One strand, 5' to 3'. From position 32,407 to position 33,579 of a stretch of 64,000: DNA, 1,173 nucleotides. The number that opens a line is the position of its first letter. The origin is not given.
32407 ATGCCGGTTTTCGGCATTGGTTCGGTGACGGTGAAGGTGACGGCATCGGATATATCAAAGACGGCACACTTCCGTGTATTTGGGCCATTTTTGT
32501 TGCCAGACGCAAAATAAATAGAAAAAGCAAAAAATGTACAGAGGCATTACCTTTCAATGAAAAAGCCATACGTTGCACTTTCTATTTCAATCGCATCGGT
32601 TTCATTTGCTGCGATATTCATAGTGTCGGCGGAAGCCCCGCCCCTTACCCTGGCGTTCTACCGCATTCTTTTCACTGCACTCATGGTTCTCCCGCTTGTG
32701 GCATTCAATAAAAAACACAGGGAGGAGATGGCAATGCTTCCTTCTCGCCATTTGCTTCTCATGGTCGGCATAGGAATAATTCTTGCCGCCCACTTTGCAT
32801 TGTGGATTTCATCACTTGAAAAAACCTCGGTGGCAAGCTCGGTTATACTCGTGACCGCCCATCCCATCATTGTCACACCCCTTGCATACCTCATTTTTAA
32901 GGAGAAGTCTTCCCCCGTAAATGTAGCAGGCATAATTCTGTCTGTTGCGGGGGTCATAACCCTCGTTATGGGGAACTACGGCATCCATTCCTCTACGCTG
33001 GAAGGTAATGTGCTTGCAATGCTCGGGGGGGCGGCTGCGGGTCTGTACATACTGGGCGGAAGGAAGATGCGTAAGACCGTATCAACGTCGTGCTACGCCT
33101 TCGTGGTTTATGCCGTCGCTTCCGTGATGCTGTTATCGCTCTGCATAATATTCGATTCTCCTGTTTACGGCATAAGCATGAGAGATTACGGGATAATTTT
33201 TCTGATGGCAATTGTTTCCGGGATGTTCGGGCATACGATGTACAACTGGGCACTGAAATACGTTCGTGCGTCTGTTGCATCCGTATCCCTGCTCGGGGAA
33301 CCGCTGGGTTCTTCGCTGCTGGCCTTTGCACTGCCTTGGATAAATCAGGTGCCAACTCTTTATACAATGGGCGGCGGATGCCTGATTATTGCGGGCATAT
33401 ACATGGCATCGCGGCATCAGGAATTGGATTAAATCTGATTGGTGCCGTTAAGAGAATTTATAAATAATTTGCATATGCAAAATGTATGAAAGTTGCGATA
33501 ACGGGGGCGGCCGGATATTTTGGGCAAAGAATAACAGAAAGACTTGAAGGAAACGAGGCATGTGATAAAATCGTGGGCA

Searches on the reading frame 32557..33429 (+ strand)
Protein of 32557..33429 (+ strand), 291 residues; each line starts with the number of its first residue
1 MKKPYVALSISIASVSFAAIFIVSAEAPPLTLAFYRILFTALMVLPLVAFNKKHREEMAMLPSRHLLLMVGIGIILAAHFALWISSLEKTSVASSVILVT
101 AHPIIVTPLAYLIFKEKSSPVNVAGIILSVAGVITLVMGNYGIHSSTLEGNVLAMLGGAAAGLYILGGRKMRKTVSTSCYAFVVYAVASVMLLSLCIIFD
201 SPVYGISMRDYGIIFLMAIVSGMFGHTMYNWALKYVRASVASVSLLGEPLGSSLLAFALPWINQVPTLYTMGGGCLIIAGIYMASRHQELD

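Call 28: search_protein_families(library=pfam, proteins=[window:32557-33429:+], max_evalue=0.01)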
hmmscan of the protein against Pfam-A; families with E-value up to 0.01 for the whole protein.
window:32557-33429:+ (291 aa): 2 families
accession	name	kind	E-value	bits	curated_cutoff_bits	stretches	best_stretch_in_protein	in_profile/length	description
PF00892.27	EamA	-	3.4e-32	112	28.2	2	8-137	5-134/135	EamA-like transporter family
PF16913.11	PUNUT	-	0.0054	16.5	30.6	1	38-197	46-212/321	Purine nucleobase transmembrane transport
